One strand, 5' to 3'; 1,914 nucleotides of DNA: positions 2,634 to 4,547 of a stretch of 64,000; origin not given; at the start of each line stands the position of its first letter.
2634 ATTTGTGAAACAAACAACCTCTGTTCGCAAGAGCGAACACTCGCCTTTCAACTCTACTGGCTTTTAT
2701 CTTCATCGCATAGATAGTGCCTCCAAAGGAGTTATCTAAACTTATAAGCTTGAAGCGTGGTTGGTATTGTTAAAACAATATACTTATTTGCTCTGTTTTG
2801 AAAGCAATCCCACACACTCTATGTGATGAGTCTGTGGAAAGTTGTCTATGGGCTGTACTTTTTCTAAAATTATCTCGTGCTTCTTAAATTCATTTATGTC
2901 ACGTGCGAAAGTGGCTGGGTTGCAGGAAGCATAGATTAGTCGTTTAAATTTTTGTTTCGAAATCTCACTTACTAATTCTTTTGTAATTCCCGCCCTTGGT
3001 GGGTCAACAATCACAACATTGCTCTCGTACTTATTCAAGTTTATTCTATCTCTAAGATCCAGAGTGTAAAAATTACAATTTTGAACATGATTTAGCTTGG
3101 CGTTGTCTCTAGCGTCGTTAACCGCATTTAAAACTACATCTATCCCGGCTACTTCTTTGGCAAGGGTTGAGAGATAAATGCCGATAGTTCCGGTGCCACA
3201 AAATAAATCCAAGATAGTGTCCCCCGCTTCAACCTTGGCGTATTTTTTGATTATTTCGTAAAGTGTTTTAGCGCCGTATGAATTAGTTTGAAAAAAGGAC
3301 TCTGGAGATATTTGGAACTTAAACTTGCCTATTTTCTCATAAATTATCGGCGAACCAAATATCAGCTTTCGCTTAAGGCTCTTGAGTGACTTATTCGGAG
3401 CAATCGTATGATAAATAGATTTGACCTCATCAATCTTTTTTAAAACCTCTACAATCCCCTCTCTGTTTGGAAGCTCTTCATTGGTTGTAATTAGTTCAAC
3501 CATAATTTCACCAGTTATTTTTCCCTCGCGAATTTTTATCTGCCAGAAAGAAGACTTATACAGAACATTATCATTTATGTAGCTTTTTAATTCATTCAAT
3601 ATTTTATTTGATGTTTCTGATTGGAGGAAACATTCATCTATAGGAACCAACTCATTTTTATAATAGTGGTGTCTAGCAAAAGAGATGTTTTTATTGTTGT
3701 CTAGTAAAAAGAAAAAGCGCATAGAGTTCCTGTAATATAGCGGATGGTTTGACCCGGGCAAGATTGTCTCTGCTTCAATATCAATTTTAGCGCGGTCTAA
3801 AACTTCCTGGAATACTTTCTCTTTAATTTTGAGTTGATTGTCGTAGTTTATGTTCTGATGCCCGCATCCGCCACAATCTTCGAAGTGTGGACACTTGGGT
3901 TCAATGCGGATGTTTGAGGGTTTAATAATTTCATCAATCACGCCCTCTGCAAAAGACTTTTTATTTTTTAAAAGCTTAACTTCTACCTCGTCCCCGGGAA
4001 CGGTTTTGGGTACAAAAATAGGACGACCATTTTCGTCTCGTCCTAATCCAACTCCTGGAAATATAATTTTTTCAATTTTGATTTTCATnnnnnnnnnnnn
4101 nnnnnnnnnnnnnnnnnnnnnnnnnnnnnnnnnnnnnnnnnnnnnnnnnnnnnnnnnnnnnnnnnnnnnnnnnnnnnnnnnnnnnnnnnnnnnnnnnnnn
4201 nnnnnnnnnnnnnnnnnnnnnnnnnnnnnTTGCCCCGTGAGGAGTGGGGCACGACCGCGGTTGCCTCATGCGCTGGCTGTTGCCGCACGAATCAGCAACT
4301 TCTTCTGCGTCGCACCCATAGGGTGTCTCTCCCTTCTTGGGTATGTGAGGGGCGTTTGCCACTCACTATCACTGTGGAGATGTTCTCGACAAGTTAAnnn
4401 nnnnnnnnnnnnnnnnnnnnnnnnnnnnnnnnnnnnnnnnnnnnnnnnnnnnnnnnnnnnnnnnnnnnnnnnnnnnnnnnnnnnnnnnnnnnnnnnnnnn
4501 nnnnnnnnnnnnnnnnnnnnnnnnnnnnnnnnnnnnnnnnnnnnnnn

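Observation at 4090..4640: Second GC-rich structured non-coding island between rumA-like and trmH genes, with its own minus-strand terminator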

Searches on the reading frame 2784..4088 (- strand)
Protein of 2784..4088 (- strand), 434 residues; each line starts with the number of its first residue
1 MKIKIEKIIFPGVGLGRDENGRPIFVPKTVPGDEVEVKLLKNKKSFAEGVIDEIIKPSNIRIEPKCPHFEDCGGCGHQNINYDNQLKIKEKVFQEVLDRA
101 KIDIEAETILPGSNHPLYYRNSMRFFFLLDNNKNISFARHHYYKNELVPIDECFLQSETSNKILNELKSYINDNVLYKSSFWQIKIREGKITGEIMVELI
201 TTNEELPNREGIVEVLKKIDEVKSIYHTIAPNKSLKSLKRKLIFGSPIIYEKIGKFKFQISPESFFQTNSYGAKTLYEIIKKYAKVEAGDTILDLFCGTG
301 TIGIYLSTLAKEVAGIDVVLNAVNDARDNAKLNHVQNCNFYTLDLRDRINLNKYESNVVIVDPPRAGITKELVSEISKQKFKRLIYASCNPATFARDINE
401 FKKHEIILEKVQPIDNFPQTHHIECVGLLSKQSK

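Call 11: find_encoding_contigs(protein=window:2784-4088:-, flank=4000, max_places=10)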
Protein window:2784-4088:- (434 aa): 3 contigs read that carry it; 2 places shown.
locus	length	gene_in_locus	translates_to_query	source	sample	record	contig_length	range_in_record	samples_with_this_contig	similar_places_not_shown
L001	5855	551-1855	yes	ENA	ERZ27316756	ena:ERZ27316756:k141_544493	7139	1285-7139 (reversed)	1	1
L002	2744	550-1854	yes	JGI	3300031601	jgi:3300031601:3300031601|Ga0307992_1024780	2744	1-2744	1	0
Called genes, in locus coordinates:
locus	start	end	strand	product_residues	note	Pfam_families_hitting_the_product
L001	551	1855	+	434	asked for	PF01938:TRAM, PF05958:tRNA_U5-meth_tr, PF01555:N6_N4_Mtase (weak), PF02475:TRM5-TYW2_MTfase (weak), PF03602:Cons_hypoth95 (weak), PF05175:MTS, PF06325:PrmA (weak), PF13847:Methyltransf_31, +1 more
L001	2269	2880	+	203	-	PF01726:LexA_DNA_bind, PF00717:Peptidase_S24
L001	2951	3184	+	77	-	-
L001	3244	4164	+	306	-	PF04015:DUF362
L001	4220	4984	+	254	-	PF13399:LytR_C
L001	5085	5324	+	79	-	-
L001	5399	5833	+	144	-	PF03479:PCC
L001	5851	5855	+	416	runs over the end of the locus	PF02812:ELFV_dehydrog_N, PF00208:ELFV_dehydrog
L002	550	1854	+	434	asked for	PF01938:TRAM, PF05958:tRNA_U5-meth_tr, PF01555:N6_N4_Mtase (weak), PF02475:TRM5-TYW2_MTfase (weak), PF03602:Cons_hypoth95 (weak), PF05175:MTS, PF06325:PrmA (weak), PF13847:Methyltransf_31, +1 more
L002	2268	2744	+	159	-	?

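Call 12: find_related_loci(query=window:2784-4088:-, collection=genome_contigs, flank=4000)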
Query window:2784-4088:- (434 aa) in genome_contigs; peptide patterns used: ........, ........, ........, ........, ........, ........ (x = any residue, [..] = any of these).
161 stretches matched a pattern; 17 encode a relative of the query (tblastn E <= 1e-3); 17 distinct loci.
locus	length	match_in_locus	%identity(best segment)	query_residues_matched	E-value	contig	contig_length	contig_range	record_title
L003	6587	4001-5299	51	2-433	7e-145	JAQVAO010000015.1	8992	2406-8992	MAG: Patescibacteria group bacterium isolate STD2_43 NODE_31290_length_8992_cov_2.506261_Sandtown_D2, whole genome shotg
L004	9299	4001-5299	50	2-433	1e-138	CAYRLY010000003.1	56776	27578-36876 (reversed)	MAG TPA_asm: uncultured Candidatus Saccharibacteria bacterium isolate SRP263991_co2_422 genome assembly, contig: NODE_36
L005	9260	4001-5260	31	1-432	2e-54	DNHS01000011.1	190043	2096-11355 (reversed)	MAG TPA_asm: Candidatus Omnitrophota bacterium isolate UBA10183 contig_307, whole genome shotgun sequence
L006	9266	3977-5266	30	1-426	6e-53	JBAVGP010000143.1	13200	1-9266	MAG: Erysipelotrichaceae bacterium isolate MFD06945_ilm_asm_bin5 k127_7913, whole genome shotgun sequence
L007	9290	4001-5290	30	1-426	2e-52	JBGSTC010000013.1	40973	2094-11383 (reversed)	MAG: Erysipelotrichaceae bacterium isolate JTS-AC397 k141_410617, whole genome shotgun sequence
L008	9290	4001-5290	30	1-426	3e-52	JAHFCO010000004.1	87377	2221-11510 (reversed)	MAG: Bacillota bacterium isolate nzgw223 NODE_137_length_87378_cov_3.760799, whole genome shotgun sequence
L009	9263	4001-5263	30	1-432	3e-52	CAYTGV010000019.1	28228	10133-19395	MAG TPA_asm: uncultured Planctomycetia bacterium isolate SRP191223_co1_41 genome assembly, contig: NODE_1300_length_2822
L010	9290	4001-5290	30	1-426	7e-52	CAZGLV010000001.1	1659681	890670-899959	MAG TPA_asm: uncultured Erysipelotrichaceae bacterium isolate binchicken_co158_39 genome assembly, contig: NODE_1_length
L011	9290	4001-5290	30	1-426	4e-51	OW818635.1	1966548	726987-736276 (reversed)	metagenome genome assembly, chromosome: 1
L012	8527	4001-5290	30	1-426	3e-51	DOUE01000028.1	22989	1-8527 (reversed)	MAG TPA_asm: Erysipelotrichaceae bacterium isolate UBA12416 contig_522, whole genome shotgun sequence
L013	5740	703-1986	29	1-424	6e-51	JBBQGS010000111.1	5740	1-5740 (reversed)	MAG: Erysipelotrichales bacterium isolate Co_metawrap_945 Cmw_945_k141_19112686_length_5740_cov_7.0000, whole genome sho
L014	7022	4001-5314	30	1-434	4e-50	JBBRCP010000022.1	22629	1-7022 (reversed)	MAG: Erysipelotrichales bacterium isolate Co_metawrap_2408 Cmw_2408_k141_5939146_length_22629_cov_10.0000, whole genome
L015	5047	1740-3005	30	1-432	2e-49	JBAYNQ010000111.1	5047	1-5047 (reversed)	MAG: Candidatus Omnitrophota bacterium isolate SO_2016_LW1_69 scaffold27855_LW64-88_2016, whole genome shotgun sequence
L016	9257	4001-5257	31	9-434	5e-45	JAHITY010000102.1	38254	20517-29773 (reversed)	MAG: Candidatus Omnitrophota bacterium isolate MM_PC_MetaG.mb.228 MM_PC_MetaG.mb.228_k141_1408563, whole genome shotgun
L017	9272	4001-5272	30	1-431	1e-51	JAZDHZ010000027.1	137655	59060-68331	MAG: Candidatus Omnitrophota bacterium isolate MEGAHIT-group-0.379 k141_5872030, whole genome shotgun sequence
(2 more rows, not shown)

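Call 15: find_related_loci(query=window:2784-4088:-, collection=metagenome_contigs, flank=3000)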
Query window:2784-4088:- (434 aa) in metagenome_contigs; peptide patterns used: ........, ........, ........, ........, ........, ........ (x = any residue, [..] = any of these).
315 stretches matched a pattern; 26 encode a relative of the query (tblastn E <= 1e-3); 26 distinct loci.
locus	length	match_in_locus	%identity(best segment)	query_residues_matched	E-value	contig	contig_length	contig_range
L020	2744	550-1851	100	1-434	0e+0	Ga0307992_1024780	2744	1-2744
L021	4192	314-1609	74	3-432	0e+0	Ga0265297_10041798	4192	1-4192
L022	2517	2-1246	68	19-431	0e+0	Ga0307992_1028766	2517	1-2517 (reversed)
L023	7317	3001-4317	62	1-429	0e+0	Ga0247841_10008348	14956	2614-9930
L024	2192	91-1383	62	3-431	0e+0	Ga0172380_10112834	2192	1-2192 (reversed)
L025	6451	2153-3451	51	2-433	7e-144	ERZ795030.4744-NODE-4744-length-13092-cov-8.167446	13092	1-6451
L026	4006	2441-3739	51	2-433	7e-148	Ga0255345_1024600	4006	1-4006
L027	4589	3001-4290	45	3-431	8e-121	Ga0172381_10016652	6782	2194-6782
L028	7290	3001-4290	44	3-431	3e-116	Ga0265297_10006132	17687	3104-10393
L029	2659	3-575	59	241-432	1e-70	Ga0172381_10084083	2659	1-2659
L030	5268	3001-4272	32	1-431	2e-57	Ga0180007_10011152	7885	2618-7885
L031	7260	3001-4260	31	1-432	2e-54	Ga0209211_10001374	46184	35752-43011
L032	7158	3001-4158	29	1-431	8e-53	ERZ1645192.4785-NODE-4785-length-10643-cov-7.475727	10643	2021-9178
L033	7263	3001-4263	30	1-432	3e-52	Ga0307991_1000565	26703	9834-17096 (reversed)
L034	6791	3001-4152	29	1-429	2e-52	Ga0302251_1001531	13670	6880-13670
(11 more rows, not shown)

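Call 33: find_homologous_proteins(query=window:2784-4088:-, max_evalue=1e-60)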
Query window:2784-4088:- (434 aa): 1223 proteins with E <= 1e-60 among 8000 candidates; the best 120 are listed.
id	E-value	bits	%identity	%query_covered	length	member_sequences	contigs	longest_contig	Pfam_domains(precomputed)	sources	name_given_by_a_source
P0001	8.4e-289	975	100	100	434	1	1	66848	PF13847.13,PF06325.20,PF05175.21,PF03602.22,PF13649.13,PF02475.24,PF01938.27,PF05958.18,PF01555.25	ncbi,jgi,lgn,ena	-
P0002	1.3e-227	774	77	100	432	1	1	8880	PF13847.13,PF06325.20,PF05175.21,PF03602.22,PF13649.13,PF01170.25,PF01938.27,PF05958.18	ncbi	-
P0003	4.3e-199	680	68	99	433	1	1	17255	PF13847.13,PF06325.20,PF05175.21,PF03602.22,PF13649.13,PF01170.25,PF09445.17,PF01938.27,PF08241.19,PF05958.18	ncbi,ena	-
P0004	5.7e-194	663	67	99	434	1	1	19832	PF02475.24,PF08241.19,PF13847.13,PF06325.20,PF05175.21,PF03602.22,PF13649.13,PF01170.25,PF09445.17,PF01938.27,PF05958.18,PF01555.25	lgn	-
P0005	2.5e-179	615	78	78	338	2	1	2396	PF13847.13,PF06325.20,PF05175.21,PF03602.22,PF13649.13,PF02475.24,PF09445.17,PF05958.18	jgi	-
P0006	1.4e-177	609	62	99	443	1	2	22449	PF13847.13,PF06325.20,PF13649.13,PF02475.24,PF01938.27,PF05958.18,PF01555.25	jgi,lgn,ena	-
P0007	2.6e-177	608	61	99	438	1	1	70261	PF02475.24,PF08241.19,PF13847.13,PF06325.20,PF05175.21,PF03602.22,PF13649.13,PF01170.25,PF01135.26,PF09445.17,PF01938.27,PF05958.18,PF01555.25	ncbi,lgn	-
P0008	1.4e-176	606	60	100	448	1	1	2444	PF13847.13,PF06325.20,PF13649.13,PF01938.27,PF05958.18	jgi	-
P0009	8.0e-175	600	61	99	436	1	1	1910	PF13847.13,PF13649.13,PF05958.18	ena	-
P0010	2.2e-174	598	60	100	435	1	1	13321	PF13847.13,PF03602.22,PF02475.24,PF01938.27,PF05958.18,PF01555.25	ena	-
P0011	2.3e-174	598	60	99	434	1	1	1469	PF13847.13,PF06325.20,PF05175.21,PF03602.22,PF13649.13,PF02475.24,PF01938.27,PF05958.18,PF01555.25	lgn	-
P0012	4.5e-174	597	61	99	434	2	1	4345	PF13847.13,PF03602.22,PF02475.24,PF01938.27,PF05958.18,PF01555.25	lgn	-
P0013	1.9e-173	595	60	99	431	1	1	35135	PF02475.24,PF08241.19,PF13847.13,PF06325.20,PF05175.21,PF03602.22,PF13649.13,PF09445.17,PF01938.27,PF01209.25,PF05958.18,PF01555.25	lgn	-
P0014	1.1e-172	593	60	100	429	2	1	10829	PF13847.13,PF06325.20,PF05175.21,PF13649.13,PF02475.24,PF09445.17,PF21579.5,PF01938.27,PF05958.18,PF01555.25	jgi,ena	-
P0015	1.3e-172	593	60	100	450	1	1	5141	PF02475.24,PF08241.19,PF13847.13,PF06325.20,PF05175.21,PF03602.22,PF13649.13,PF01170.25,PF09445.17,PF01938.27,PF01209.25,PF05958.18,PF01555.25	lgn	-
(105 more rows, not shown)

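Call 34: find_encoding_contigs(protein=P0002, flank=4000, max_places=4)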
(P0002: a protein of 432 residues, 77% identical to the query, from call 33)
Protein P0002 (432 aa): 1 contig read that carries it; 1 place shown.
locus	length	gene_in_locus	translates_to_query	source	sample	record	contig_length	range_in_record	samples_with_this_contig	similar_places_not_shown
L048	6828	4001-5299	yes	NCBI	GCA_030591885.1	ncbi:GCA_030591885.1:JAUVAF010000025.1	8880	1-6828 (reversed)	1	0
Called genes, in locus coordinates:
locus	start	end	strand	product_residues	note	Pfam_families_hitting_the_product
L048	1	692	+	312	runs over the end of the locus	PF00005:ABC_tran, PF13304:AAA_21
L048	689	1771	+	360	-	PF12679:ABC2_membrane_2, PF12698:ABC2_membrane_3, PF01061:ABC2_membrane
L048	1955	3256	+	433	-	PF13393:tRNA-synt_His, PF00587:tRNA-synt_2b, PF13393:tRNA-synt_His, PF03129:HGTP_anticodon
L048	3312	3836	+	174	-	PF00588:SpoU_methylase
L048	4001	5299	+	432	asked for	PF01938:TRAM, PF05958:tRNA_U5-meth_tr, PF01170:UPF0020 (faint), PF03602:Cons_hypoth95 (weak), PF05175:MTS, PF06325:PrmA, PF13649:Methyltransf_25, PF13847:Methyltransf_31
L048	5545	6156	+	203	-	PF01726:LexA_DNA_bind, PF00717:Peptidase_S24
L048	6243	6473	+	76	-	PF04014:MazE_antitoxin (weak)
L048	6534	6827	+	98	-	?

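Call 35: find_encoding_contigs(protein=P0003, flank=4000, max_places=4)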
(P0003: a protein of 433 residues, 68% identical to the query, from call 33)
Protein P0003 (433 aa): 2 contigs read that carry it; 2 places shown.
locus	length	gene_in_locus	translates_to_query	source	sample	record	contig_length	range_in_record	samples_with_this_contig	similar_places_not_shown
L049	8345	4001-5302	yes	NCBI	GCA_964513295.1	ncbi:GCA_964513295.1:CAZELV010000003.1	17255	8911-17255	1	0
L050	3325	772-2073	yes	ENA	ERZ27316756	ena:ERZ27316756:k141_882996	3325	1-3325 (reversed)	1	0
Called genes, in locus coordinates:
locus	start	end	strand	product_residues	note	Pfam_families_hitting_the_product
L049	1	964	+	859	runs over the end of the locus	PF02861:Clp_N, PF13191:AAA_16 (weak), PF00004:AAA, PF17871:AAA_lid_9, PF00004:AAA, PF07724:AAA_2, PF07728:AAA_5, PF10431:ClpB_D2-small, +12 more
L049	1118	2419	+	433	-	PF13393:tRNA-synt_His, PF00587:tRNA-synt_2b, PF03129:HGTP_anticodon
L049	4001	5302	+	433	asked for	PF01938:TRAM (weak), PF05958:tRNA_U5-meth_tr, PF03602:Cons_hypoth95 (weak), PF05175:MTS, PF06325:PrmA (weak), PF09445:Methyltransf_15 (weak), PF13649:Methyltransf_25, PF13847:Methyltransf_31, +2 more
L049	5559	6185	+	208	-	PF01726:LexA_DNA_bind, PF00717:Peptidase_S24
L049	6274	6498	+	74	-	-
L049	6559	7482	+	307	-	PF04015:DUF362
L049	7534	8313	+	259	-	PF13399:LytR_C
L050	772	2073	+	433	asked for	PF01938:TRAM (weak), PF05958:tRNA_U5-meth_tr, PF03602:Cons_hypoth95 (weak), PF05175:MTS, PF06325:PrmA (weak), PF09445:Methyltransf_15 (weak), PF13649:Methyltransf_25, PF13847:Methyltransf_31, +2 more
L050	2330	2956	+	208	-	PF01726:LexA_DNA_bind, PF00717:Peptidase_S24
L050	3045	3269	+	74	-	-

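Call 36: find_encoding_contigs(protein=P0004, flank=4000, max_places=4)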
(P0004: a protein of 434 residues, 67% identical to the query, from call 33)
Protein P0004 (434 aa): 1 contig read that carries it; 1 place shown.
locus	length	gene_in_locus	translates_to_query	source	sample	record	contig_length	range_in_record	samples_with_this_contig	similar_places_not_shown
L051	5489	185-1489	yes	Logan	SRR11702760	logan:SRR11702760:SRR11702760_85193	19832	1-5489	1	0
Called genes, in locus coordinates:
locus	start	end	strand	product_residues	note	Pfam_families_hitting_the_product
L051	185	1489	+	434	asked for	PF01555:N6_N4_Mtase (weak), PF05958:tRNA_U5-meth_tr, PF02475:TRM5-TYW2_MTfase (weak), PF03602:Cons_hypoth95, PF05175:MTS, PF06325:PrmA, PF13847:Methyltransf_31, PF13649:Methyltransf_25, +4 more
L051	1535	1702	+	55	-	-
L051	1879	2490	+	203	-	PF01726:LexA_DNA_bind, PF00717:Peptidase_S24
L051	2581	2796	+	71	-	-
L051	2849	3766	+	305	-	PF04015:DUF362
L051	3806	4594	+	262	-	PF13399:LytR_C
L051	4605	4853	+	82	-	-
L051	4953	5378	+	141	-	PF03479:PCC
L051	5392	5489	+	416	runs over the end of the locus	PF02812:ELFV_dehydrog_N, PF00208:ELFV_dehydrog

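Call 39: find_encoding_contigs(protein=P0005, flank=4000, max_places=4)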
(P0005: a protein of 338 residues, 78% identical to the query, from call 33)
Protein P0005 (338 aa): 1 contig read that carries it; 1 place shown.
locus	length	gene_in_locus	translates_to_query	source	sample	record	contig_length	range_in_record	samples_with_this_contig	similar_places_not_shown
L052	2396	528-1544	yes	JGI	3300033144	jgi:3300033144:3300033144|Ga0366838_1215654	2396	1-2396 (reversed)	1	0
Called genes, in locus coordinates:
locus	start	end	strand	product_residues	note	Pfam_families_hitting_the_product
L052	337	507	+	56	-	PF01938:TRAM, PF21579:PabTrmU54_TRAM_dom (weak)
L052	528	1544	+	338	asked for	PF05958:tRNA_U5-meth_tr, PF09445:Methyltransf_15 (faint), PF02475:TRM5-TYW2_MTfase (weak), PF05175:MTS, PF03602:Cons_hypoth95 (weak), PF06325:PrmA (weak), PF13649:Methyltransf_25 (weak), PF13847:Methyltransf_31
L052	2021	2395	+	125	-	?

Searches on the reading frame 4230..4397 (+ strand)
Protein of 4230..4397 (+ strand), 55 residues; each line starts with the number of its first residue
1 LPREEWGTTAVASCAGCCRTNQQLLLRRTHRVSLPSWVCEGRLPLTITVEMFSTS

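Call 32: search_protein_families(library=pfam, proteins=[window:4230-4397:+], max_evalue=0.1)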
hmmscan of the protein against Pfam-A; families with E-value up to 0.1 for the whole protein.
window:4230-4397:+ (55 aa): 1 family
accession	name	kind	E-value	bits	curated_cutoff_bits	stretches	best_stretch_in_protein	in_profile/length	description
PF24071.1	Phage_zn_bind_3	-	0.013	15.7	27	1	4-32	8-36/46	Phage FDXHR zinc binding domain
